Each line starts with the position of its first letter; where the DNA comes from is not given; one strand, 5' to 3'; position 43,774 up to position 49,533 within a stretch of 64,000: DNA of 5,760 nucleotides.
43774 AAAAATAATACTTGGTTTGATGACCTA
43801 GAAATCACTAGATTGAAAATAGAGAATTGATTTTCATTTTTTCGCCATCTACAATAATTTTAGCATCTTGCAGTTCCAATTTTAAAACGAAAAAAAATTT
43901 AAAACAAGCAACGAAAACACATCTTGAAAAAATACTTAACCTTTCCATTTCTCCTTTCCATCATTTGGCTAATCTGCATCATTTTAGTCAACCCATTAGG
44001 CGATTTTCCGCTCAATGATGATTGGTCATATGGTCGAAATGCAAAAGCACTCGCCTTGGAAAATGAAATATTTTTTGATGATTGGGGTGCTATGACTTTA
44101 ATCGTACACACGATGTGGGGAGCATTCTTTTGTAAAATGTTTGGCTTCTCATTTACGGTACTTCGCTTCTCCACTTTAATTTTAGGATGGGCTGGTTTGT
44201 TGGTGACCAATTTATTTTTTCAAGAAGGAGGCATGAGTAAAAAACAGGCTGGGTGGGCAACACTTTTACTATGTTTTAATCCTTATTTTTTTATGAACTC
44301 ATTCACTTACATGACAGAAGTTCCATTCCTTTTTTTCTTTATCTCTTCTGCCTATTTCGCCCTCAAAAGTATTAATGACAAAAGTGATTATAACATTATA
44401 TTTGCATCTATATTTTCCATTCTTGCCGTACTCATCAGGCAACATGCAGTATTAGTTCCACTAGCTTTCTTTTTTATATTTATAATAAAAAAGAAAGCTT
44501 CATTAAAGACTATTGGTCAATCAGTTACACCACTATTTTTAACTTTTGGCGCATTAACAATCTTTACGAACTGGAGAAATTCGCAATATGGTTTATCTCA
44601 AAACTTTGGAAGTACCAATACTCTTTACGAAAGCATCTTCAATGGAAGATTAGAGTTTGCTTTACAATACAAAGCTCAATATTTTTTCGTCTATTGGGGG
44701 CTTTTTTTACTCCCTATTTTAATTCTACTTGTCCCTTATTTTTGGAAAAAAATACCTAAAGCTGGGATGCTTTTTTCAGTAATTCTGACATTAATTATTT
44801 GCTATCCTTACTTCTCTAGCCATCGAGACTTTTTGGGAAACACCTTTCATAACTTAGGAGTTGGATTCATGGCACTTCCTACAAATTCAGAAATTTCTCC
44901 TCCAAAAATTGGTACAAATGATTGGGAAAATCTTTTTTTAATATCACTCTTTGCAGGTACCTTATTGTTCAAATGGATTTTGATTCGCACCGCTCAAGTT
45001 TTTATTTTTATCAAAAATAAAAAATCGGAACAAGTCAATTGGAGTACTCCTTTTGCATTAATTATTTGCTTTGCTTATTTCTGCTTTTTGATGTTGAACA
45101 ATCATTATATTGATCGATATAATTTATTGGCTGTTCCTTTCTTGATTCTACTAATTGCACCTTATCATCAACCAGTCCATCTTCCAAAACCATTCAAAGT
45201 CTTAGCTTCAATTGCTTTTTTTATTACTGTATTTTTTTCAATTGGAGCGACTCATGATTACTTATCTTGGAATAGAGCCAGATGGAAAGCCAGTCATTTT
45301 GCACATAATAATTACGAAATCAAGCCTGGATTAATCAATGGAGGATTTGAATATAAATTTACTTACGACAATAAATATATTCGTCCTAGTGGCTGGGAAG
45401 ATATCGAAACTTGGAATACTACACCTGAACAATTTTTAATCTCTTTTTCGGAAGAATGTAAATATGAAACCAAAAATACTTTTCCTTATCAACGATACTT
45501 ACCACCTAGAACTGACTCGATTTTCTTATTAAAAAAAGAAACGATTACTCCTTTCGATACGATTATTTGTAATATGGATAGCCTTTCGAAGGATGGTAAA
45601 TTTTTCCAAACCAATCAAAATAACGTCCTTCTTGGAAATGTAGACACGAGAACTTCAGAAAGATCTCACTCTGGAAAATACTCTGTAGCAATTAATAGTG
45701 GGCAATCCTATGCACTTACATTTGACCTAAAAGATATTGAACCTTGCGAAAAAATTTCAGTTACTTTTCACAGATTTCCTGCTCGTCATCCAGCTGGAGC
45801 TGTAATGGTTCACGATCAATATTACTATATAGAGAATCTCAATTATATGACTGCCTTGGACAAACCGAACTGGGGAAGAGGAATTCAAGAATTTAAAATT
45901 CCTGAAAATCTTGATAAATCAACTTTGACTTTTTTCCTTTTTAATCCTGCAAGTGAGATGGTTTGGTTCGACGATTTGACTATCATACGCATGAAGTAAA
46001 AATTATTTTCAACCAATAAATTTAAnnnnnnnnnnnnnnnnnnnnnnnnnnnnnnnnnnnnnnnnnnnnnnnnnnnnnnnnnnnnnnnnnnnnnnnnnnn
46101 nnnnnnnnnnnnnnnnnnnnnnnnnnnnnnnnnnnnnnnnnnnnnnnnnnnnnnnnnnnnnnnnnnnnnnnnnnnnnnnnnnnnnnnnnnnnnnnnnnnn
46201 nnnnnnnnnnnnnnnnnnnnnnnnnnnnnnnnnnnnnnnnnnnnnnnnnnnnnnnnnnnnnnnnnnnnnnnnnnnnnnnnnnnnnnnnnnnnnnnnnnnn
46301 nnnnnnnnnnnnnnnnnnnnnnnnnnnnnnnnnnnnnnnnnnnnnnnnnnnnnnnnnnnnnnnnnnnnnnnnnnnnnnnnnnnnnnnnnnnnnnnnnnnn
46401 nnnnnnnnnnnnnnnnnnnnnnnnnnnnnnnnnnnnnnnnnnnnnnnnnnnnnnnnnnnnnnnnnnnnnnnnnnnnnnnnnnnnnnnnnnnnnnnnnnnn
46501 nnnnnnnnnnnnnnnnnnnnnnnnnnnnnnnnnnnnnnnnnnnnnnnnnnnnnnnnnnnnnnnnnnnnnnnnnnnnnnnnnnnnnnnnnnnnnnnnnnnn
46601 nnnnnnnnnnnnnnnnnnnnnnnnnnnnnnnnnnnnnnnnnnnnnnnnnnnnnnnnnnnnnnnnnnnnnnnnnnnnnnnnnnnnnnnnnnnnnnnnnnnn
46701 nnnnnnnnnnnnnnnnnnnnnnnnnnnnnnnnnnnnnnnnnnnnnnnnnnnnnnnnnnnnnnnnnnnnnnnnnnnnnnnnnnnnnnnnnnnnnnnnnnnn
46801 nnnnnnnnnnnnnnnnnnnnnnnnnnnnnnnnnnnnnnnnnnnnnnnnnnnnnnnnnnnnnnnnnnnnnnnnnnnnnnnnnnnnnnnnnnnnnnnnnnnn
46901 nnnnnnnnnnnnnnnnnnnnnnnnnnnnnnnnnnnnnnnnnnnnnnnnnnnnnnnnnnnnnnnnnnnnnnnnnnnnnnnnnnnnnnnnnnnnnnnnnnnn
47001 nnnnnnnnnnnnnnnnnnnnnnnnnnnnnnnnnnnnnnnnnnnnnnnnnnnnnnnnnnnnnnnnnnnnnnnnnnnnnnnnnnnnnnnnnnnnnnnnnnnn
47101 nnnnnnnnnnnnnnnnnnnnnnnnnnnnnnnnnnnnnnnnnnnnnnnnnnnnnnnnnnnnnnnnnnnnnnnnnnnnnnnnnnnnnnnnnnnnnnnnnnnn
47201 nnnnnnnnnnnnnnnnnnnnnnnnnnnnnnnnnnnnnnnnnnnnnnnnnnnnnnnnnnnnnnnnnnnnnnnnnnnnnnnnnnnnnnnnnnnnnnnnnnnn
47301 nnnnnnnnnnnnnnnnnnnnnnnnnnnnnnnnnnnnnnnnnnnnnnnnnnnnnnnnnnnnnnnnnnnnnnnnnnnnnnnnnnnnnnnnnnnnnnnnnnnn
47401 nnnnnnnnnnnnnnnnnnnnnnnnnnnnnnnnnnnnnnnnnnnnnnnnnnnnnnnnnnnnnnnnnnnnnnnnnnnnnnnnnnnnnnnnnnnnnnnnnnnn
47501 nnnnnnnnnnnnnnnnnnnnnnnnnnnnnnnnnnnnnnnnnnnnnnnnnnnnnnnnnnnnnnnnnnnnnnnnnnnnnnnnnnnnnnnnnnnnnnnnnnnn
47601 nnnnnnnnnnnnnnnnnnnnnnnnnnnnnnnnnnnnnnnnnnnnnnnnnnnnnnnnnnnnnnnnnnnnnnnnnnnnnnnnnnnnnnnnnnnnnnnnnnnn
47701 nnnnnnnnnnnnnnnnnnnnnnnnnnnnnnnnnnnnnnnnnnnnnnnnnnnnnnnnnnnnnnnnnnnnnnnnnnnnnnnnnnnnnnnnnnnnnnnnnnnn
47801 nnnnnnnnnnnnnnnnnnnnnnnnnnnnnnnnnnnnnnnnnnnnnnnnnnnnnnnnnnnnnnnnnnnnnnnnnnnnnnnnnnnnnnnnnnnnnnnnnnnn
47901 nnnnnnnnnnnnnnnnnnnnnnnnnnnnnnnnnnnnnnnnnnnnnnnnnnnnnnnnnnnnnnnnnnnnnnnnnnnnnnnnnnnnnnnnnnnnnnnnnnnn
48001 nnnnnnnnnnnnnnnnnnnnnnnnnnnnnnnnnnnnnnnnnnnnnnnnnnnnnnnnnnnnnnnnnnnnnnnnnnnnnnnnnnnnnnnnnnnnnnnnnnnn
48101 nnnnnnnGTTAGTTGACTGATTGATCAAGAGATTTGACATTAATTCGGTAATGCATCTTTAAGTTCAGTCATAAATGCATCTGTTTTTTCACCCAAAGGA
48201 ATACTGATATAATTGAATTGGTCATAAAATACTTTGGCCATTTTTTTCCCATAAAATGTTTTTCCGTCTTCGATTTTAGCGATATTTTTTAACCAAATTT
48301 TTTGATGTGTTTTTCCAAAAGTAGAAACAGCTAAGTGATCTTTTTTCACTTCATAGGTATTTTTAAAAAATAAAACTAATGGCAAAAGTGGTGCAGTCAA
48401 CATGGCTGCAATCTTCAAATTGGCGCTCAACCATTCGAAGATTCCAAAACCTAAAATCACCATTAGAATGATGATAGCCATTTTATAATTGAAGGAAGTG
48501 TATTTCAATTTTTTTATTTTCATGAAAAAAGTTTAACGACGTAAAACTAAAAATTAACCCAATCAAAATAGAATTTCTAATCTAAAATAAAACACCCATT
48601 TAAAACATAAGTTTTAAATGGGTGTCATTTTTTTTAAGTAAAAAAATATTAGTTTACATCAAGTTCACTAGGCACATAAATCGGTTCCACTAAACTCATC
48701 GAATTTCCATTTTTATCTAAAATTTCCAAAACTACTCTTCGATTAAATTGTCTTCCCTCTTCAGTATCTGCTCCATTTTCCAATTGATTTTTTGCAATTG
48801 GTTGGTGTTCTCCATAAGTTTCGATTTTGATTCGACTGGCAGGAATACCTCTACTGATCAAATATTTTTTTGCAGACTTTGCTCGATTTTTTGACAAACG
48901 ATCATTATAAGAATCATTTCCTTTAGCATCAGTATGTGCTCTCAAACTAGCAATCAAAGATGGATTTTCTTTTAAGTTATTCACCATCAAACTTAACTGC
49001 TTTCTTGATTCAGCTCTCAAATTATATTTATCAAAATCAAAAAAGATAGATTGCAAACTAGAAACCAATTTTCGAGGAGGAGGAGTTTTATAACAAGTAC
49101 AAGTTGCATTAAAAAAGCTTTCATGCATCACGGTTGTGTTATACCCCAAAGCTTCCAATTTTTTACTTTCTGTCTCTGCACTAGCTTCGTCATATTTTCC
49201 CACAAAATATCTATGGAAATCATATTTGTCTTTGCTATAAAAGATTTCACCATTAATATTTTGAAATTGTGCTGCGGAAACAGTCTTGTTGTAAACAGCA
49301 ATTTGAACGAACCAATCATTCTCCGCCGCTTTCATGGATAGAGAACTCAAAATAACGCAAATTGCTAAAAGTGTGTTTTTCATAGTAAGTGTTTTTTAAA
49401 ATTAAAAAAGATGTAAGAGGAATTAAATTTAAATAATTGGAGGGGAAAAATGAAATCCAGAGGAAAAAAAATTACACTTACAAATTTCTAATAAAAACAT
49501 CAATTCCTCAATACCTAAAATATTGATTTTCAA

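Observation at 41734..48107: Three tandem GT-C-like membrane glycosyltransferase paralogs, each fused to a CBM-like C-terminal domain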

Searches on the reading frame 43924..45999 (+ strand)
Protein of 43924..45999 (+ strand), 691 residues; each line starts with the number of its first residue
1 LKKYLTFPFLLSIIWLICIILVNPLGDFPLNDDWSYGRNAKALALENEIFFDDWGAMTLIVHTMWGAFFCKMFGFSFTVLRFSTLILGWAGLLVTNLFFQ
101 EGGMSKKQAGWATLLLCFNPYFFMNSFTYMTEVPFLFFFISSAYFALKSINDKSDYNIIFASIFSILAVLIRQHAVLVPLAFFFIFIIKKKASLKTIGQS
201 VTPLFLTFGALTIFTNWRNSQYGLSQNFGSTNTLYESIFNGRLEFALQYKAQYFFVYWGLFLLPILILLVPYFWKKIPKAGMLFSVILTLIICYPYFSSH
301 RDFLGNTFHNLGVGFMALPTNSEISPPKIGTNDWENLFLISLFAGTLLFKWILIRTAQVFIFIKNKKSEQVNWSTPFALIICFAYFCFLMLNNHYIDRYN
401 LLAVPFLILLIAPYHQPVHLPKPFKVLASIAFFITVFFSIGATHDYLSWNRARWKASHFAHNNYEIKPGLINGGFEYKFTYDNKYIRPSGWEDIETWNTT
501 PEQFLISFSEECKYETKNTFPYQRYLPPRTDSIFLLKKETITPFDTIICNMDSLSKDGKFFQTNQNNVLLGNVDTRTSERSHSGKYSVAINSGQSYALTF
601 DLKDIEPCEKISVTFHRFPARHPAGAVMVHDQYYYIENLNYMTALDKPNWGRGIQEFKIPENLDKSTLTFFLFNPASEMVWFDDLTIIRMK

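Call 3: search_protein_families(library=pfam, proteins=[window:43924-45999:+], max_evalue=1)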
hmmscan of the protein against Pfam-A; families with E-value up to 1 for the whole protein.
window:43924-45999:+ (691 aa): 2 families
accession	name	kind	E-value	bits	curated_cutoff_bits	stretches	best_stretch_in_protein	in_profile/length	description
PF13231.12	PMT_2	-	0.0001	23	26.1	1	67-214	11-154/160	Dolichyl-phosphate-mannose-protein mannosyltransferase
PF18275.7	His_Me_b4a2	-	0.29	11.6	25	1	543-580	8-44/52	His-Me finger endonuclease beta4-alpha2 domain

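Call 4: search_protein_families(library=ncbifam, proteins=[window:43924-45999:+], max_evalue=1)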
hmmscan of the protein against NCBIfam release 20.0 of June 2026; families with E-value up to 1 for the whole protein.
window:43924-45999:+ (691 aa): 2 families
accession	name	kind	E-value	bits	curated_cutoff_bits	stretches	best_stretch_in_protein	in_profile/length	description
NF047440.1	LA3751_2_3_fam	subfamily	1.3e-08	34.1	200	1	66-298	89-326/460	LA_3751/LA_3752 family putative glycosyltransferase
TIGR03663.1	TIGR03663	subfamily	0.011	14.8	126.25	1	69-192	62-186/435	flippase activity-associated protein Agl23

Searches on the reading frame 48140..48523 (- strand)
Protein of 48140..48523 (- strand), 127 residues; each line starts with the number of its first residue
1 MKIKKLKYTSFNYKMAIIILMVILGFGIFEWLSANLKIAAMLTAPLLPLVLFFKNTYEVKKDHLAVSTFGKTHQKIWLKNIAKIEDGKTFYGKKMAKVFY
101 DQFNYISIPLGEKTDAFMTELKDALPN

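Call 3: search_protein_families(library=pfam, proteins=[window:48140-48523:-], max_evalue=1)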
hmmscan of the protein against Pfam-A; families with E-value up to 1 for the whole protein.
window:48140-48523:- (127 aa): 2 families
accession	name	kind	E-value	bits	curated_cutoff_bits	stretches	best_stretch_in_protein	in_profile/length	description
PF06713.17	bPH_4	-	0.028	14.9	22.9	1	56-93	2-38/74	Bacterial PH domain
PF17255.8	EbsA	-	0.044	14.5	25.9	1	17-85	23-91/133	EbsA-like protein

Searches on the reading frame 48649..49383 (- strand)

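Call 3: search_protein_families(library=pfam, proteins=[window:48649-49383:-], max_evalue=1)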
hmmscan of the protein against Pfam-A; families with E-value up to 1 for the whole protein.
window:48649-49383:- (244 aa): 3 families
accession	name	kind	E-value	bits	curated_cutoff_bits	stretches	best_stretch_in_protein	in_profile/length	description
PF00691.25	OmpA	-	6e-20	71.9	27.2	1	114-204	1-93/98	OmpA family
PF08294.17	TIM21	-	0.063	13.6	24.1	1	134-206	47-118/145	TIM21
PF24143.1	Beta-sand_ComC_2nd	-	0.16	12.9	27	0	81-104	36-59/87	EGF-like domain-containing protein ComC second beta-sandwich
